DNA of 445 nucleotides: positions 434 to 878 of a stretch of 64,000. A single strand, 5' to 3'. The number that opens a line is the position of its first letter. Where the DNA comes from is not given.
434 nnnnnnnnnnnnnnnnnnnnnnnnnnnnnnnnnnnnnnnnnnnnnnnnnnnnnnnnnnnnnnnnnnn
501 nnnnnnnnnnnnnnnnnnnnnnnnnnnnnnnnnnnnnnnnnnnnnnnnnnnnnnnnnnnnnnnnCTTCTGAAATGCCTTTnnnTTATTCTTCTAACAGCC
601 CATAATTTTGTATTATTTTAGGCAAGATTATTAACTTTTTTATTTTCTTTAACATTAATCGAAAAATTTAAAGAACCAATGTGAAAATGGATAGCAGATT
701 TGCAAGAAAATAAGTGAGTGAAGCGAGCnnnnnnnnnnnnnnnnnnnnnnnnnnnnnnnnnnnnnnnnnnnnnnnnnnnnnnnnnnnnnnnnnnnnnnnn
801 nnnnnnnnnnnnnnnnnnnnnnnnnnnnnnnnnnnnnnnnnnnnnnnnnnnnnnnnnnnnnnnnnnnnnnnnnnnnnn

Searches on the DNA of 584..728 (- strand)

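Call 23: build_rna_model(alignment_id=A1, structure=none)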
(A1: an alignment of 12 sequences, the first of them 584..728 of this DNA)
Model R1 built from alignment A1 (12 sequences, 179 columns); structure: none (sequence only).
model positions 151; base pairs 0; branch points 0; effective number of sequences 3.17; information 0.387 bits per position. No base pairs: searches with it score sequence only.
